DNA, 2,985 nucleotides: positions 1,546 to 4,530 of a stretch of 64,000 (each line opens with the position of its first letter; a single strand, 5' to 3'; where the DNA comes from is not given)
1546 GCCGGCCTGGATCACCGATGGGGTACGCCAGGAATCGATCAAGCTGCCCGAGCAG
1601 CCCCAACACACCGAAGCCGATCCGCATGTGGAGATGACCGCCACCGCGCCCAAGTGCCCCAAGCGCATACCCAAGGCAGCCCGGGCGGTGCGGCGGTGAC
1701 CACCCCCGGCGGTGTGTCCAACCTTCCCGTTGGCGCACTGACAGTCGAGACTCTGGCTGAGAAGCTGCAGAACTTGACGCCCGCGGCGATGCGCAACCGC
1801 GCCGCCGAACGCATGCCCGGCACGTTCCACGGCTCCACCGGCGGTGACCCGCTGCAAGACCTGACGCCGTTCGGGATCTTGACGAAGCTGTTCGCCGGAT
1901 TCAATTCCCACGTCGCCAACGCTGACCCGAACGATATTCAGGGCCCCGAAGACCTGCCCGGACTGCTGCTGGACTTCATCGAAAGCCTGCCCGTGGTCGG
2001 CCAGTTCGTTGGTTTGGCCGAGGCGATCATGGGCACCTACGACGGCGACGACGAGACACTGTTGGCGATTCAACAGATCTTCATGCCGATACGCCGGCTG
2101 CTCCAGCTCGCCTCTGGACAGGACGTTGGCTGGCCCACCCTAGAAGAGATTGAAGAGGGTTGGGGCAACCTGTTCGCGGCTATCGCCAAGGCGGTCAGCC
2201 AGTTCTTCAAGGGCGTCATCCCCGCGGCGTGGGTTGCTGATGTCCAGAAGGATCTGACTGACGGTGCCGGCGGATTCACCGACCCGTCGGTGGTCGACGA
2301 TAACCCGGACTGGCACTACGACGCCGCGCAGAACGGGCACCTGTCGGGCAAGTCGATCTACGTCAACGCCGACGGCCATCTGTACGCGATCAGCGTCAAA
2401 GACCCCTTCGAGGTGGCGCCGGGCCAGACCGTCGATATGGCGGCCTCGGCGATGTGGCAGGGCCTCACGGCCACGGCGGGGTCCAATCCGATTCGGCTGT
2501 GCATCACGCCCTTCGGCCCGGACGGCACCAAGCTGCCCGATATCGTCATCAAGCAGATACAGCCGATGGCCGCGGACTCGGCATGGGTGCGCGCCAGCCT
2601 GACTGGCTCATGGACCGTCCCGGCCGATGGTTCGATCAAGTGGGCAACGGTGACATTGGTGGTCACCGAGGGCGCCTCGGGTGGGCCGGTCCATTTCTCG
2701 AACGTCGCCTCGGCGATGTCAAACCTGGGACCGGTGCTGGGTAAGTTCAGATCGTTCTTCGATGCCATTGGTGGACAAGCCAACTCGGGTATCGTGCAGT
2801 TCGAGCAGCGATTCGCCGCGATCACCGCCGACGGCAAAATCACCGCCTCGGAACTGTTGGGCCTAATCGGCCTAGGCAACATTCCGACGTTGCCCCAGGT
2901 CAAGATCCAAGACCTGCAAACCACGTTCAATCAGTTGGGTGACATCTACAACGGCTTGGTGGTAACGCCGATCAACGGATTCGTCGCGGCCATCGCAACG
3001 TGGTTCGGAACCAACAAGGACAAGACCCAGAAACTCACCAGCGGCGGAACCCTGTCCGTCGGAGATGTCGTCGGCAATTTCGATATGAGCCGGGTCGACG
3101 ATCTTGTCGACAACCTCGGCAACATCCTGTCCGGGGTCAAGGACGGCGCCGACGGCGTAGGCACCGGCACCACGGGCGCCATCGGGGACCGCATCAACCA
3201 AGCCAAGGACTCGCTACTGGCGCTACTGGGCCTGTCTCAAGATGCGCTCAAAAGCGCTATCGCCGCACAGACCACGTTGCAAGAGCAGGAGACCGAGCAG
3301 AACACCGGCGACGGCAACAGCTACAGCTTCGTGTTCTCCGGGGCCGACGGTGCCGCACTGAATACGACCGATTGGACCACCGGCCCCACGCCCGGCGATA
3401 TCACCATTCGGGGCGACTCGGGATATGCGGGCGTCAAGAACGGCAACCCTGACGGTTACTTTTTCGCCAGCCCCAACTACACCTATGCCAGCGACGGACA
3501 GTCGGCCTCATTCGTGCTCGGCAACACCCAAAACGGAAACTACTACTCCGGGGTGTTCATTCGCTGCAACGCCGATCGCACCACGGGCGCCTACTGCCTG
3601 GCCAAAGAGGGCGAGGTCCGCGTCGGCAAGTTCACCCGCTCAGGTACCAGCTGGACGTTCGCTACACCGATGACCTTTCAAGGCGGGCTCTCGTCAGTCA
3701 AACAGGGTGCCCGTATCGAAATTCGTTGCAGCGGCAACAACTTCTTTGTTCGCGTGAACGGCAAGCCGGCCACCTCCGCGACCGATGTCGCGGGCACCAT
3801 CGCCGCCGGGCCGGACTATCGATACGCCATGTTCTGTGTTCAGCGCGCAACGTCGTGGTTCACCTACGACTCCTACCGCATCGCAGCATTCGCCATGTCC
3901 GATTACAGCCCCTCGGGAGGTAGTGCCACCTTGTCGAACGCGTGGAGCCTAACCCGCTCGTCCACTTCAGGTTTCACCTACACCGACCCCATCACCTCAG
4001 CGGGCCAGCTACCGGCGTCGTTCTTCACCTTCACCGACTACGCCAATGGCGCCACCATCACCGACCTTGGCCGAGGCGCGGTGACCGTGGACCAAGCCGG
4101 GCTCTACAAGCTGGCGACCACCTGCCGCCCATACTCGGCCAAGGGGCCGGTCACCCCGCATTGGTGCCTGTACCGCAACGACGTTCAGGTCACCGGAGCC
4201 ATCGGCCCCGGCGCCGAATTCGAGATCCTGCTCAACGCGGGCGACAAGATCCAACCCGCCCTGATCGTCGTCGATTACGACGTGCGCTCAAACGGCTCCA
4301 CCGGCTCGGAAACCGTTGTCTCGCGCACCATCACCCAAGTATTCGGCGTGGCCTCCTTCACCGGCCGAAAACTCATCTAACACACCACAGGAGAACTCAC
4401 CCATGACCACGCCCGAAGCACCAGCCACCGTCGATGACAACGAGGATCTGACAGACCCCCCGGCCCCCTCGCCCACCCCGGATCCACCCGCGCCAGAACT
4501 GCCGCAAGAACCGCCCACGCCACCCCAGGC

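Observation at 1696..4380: Paralogous large minor tail proteins with conserved N-terminal two-thirds and swapped C-terminal domains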

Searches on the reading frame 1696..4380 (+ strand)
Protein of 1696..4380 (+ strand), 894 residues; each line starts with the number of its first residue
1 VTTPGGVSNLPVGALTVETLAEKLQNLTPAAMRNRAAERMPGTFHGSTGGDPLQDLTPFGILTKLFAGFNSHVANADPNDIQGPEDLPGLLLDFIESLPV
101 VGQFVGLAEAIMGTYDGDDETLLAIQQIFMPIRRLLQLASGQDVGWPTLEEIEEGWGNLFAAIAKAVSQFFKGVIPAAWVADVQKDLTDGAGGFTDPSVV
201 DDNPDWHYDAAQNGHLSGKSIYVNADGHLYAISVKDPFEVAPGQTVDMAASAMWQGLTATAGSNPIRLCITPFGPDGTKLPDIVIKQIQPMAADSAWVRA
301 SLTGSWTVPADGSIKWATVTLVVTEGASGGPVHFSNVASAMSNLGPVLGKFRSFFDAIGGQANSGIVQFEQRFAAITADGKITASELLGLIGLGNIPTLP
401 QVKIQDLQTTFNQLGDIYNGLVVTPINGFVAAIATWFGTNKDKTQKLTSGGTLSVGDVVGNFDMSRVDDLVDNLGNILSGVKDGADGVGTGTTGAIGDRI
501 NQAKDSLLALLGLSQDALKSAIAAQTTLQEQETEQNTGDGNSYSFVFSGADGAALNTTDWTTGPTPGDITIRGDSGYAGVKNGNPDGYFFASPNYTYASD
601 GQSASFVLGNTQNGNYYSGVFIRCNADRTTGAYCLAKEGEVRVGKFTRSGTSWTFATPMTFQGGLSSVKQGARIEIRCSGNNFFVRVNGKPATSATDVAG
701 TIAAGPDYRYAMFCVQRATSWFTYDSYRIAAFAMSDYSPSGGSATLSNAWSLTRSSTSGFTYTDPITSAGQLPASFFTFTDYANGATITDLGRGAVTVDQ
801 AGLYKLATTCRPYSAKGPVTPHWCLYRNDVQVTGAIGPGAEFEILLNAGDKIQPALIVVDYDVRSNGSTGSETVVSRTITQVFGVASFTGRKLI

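Call 7: search_protein_families(library=pfam, proteins=[window:1696-4377:+], max_evalue=0.1)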
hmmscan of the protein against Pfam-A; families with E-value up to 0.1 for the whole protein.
window:1696-4377:+ (894 aa): 1 family
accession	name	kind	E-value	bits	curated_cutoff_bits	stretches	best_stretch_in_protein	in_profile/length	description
PF18104.7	Tudor_2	-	0.05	13.8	31.4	0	606-625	3-22/35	Jumonji domain-containing protein 2A Tudor domain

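Call 8: search_protein_families(library=phrogs, proteins=[window:1696-4377:+], max_evalue=0.01)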
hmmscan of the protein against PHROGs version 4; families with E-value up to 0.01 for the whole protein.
window:1696-4377:+ (894 aa): 7 families
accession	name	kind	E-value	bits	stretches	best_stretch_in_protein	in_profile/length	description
phrog_746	-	tail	8.5e-125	419.1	1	173-893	157-851/852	minor tail protein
phrog_346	-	tail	9.5e-40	137.6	1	66-345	209-471/1013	minor tail protein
phrog_3493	-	tail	4.2e-35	122.8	2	98-339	106-326/768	minor tail protein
phrog_4978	-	tail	6.6e-33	115.4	1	498-809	293-607/797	tail protein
phrog_2804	-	head and packaging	5.9e-12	46.6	1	594-736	96-238/239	virion structural protein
phrog_2683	-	tail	1.6e-08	35.1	1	404-496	107-198/464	minor tail protein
phrog_1885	-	tail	4.2e-06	26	1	239-336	451-544/1033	minor tail protein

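Call 13: search_solved_structures(query=window:1696-4377:+, max_evalue=1, show_alignments=2)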
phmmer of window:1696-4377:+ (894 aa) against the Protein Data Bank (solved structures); distinct sequences matched with E-value up to 1: 2.
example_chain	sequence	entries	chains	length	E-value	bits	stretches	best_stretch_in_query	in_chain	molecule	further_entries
8zdo_v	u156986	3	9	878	1.1e-11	46.9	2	177-344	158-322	Central fiber protein (gp20)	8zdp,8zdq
7aor_m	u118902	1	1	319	0.44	11.8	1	555-657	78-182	bS18m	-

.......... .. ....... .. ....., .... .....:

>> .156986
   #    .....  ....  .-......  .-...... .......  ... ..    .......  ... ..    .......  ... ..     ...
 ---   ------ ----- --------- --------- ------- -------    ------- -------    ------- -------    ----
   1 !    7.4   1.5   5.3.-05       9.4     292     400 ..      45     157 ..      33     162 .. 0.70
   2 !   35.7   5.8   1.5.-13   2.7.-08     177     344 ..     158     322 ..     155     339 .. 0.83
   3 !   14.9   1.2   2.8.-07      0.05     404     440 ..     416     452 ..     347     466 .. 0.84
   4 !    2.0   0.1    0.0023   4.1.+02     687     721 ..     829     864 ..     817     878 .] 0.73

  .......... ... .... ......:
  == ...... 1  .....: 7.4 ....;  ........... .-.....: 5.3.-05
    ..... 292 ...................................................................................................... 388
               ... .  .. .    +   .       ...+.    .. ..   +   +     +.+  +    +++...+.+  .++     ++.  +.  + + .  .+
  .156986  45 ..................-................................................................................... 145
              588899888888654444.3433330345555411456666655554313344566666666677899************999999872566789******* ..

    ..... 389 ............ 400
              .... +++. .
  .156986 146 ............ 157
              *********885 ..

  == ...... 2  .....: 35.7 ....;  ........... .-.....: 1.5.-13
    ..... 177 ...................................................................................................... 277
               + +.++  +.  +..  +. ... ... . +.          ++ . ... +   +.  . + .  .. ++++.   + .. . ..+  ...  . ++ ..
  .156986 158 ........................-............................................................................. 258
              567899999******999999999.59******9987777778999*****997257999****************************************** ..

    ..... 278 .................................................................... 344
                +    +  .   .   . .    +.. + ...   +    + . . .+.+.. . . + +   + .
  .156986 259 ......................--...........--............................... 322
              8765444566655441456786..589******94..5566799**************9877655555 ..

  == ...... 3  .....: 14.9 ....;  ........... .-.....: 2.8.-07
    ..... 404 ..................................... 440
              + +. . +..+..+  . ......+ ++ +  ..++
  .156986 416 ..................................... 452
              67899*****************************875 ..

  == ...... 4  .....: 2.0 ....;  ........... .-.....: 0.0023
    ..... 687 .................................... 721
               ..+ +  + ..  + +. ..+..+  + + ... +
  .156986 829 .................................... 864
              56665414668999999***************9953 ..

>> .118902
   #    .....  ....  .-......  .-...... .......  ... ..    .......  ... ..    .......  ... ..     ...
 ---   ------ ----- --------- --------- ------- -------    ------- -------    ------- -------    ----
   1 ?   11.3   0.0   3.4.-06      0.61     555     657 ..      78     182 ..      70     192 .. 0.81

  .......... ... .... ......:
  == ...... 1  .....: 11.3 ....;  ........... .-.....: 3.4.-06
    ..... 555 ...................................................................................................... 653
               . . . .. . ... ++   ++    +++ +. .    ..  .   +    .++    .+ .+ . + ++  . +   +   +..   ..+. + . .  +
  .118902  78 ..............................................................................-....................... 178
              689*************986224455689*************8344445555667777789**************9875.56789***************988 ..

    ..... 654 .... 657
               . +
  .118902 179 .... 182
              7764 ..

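Call 53: predict_structure(alignment_id=A1)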
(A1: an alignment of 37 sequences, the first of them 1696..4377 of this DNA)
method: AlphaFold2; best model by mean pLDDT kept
length: 894 residues; sequences in the alignment: 37
mean_pLDDT: 49.8   pTM: 0.30
mean pLDDT of the five models: 49.8, 47.9, 46.5, 45.0, 43.0
residues with pLDDT >= 90: 71; 70-90: 64; 50-70: 260; < 50: 499
segments of 3 or more residues with pLDDT < 50: 1-60, 80-85, 113-118, 141-144, 162-190, 343-413, 415-434, 436-470, 512-602, 607-619, 662-672, 689-775, 790-793, 810-819, 858-894
pLDDT, mean of each block of 10 residues (from residue 1): 27 32 37 28 27 40 57 58 49 61 52 45 57 60 51 57 43 31 41 64 83 71 93 81 85 90 94 92 94 78 91 91 93 83 44 34 38 41 37 32 38 45 40 46 37 41 44 59 52 61 61 42 29 23 32 37 35 25 26 35 48 43 55 58 60 56 43 54 52 41 30 23 23 22 23 23 28 45 49 57 59 39 60 56 65 54 37 34 31 30
secondary structure, 60 per line:
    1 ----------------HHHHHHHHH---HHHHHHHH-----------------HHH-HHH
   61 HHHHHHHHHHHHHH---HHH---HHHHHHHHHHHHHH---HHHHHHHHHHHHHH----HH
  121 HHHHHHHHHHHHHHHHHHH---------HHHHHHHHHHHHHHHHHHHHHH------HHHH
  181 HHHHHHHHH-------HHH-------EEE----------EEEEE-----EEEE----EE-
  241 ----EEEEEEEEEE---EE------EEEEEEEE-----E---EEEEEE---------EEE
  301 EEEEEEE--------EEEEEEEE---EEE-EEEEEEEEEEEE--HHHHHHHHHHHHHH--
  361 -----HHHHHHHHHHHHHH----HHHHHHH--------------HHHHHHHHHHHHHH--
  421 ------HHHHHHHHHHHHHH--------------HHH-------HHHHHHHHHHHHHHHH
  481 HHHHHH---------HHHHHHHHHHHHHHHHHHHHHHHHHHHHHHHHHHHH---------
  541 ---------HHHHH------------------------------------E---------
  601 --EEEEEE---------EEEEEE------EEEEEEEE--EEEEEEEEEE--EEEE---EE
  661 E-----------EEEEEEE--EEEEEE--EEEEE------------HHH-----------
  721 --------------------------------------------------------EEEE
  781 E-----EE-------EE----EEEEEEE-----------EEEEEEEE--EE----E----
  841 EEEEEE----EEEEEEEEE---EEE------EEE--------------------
elements in order (helices of 4 or more, strands of 3 or more residues): H17-25 H29-36 H58-74 H84-97 H101-114 H119-139 H149-170 H177-189 E207-209 E220-224 E230-233 E245-254 E266-273 E283-288 E298-307 E316-323 E327-329 E331-342 H345-358 H366-379 H384-390 H405-418 H427-440 H465-486 H496-531 H550-554 E603-608 E618-623 E630-637 E640-649 E652-655 E659-661 E673-679 E682-687 E690-694 E777-781 E802-808 E820-827 E841-846 E851-859 E863-865 E872-874

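Call 54: search_solved_structures(query=A1, max_evalue=1, show_alignments=1)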
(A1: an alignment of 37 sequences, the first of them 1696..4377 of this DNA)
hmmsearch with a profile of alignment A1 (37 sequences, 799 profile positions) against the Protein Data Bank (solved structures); distinct sequences matched with E-value up to 1: 4.
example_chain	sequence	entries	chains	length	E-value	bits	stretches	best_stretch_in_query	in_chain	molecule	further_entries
8zdo_v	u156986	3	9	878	8.6e-50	173.1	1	30-400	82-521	Central fiber protein (gp20)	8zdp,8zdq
8x5o_A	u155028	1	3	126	0.05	15.1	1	236-332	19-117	spike protein S2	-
3mr7_A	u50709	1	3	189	0.36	12.3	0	282-317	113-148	Adenylate/guanylate cyclase/hydrolase, alpha/beta fold family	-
1vct_A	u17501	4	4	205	0.65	11.4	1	62-118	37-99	hypothetical protein PH0236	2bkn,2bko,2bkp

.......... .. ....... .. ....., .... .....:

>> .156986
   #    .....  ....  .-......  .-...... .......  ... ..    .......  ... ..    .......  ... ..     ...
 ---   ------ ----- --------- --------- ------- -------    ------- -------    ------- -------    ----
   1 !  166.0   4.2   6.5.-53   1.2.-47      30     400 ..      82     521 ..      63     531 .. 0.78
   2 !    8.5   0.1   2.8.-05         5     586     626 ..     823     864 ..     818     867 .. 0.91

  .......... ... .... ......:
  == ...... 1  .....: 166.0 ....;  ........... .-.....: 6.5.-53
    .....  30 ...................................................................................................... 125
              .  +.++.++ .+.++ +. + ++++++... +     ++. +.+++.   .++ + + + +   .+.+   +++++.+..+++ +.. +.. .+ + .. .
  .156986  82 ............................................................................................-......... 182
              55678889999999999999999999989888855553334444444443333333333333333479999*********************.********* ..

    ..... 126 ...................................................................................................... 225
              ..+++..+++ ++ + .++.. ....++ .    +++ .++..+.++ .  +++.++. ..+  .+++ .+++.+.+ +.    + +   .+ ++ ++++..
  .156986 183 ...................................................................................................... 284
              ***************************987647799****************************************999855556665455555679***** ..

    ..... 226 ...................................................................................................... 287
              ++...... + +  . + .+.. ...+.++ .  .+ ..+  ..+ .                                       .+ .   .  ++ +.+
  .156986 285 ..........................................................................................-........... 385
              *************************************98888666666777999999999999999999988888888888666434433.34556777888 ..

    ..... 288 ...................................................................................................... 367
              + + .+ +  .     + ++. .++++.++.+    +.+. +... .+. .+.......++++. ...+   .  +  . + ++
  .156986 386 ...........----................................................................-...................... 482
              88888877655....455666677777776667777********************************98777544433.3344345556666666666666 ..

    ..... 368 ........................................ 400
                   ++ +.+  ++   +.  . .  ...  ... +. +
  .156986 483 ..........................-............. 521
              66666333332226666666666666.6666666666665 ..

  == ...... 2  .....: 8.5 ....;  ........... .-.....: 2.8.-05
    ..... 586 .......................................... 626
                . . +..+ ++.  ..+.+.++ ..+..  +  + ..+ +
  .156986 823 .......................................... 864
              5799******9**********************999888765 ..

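Call 59: fold_search(model_id=the predicted structure, library=pdb)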
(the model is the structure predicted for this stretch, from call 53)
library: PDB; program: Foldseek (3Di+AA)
matches with E <= 10: 1541; with E <= 0.001: 116
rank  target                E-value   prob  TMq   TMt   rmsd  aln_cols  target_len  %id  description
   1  8zdq_v                2.8e-17  1.00  0.17  0.17  86.5       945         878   15  Cryo-EM structure of Mycobacteriophage Douge complete baseplate (gp13, gp17, gp23, gp16, gp18 and gp20) (released 2025-06-25)
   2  8zdp_v                5.0e-16  1.00  0.17  0.19  60.5       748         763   16  Cryo-EM structure of Mycobacteriophage Douge Central fiber (gp20) (released 2025-06-25)
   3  2zey_A                1.2e-06  1.00  0.12  0.59   4.5       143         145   11  Family 16 carbohydrate binding module (released 2008-03-04)
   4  2zey_B                2.9e-06  1.00  0.12  0.61   4.4       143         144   10  Family 16 carbohydrate binding module (released 2008-03-04)
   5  2zew_A                4.3e-06  1.00  0.12  0.58   4.6       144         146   11  Family 16 Cabohydrate Binding Domain Module 1 (released 2008-03-04)
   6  2zew_B                1.1e-05  1.00  0.12  0.59   4.4       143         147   11  Family 16 Cabohydrate Binding Domain Module 1 (released 2008-03-04)
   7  8iqe_B                1.1e-05  1.00  0.12  0.18   5.7       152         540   14  Crystal structure of tetrameric K2-2 TSP (released 2024-02-21)
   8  8iq9_A                1.2e-05  1.00  0.12  0.18   5.6       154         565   14  Crystal structure of trimeric K2-2 TSP in complex with tetrasaccharide and octasaccharide (released 2024-02-21)
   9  8iq5_A                1.2e-05  1.00  0.12  0.18   5.6       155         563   14  Crystal structure of trimeric K2-2 TSP (released 2024-02-21)
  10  8iqe_A                2.5e-05  1.00  0.12  0.18   5.6       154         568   13  Crystal structure of tetrameric K2-2 TSP (released 2024-02-21)
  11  8iq5_D                2.8e-05  1.00  0.12  0.18   5.6       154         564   14  Crystal structure of trimeric K2-2 TSP (released 2024-02-21)
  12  2c26                  3.1e-05  1.00  0.11  0.31   5.8       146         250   14  Structural basis for the promiscuous specificity of the carbohydrate- binding modules from the beta-sandwich super famil (released 2005-10-18)
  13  2y64_A                3.3e-05  1.00  0.12  0.50   5.4       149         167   13  Xylopentaose binding mutated (X-2 L110F) CBM4-2 Carbohydrate Binding Module from a Thermostable Rhodothermus marinus X (released 2012-03-07)
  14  4xup_C                3.7e-05  1.00  0.11  0.51   5.7       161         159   14  Structure of the N-terminal CBM22-1-CBM22-2 tandem domain from Paenibacillus barcinonensis Xyn10C (released 2015-06-03)
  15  7xyc_A                4.1e-05  1.00  0.13  0.19   5.5       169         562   15  CryoEM structure of Klebsiella phage Kp7 type II tail fiber gp52 in vitro (released 2023-06-07)
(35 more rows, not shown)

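Call 81: find_encoding_contigs(protein=window:1696-4380:+, flank=10000, max_places=10)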
Protein window:1696-4380:+ (894 aa): 9 contigs read that carry it; 2 places shown.
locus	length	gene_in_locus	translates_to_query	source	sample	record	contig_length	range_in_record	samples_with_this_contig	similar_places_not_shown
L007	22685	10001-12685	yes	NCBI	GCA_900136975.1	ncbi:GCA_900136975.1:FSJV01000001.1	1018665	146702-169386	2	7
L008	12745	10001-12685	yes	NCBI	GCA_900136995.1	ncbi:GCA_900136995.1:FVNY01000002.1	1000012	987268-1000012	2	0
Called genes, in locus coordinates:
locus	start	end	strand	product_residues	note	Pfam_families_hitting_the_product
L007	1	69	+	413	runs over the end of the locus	PF05065:Phage_capsid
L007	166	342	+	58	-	-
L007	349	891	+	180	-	-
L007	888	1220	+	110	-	-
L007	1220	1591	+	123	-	-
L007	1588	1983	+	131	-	-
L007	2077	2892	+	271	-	-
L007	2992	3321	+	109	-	-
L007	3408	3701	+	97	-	-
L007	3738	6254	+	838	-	PF26571:VldE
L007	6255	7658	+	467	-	-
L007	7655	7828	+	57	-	-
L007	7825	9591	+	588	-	PF14594:Sipho_Gp37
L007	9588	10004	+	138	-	-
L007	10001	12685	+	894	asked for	-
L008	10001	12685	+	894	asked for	-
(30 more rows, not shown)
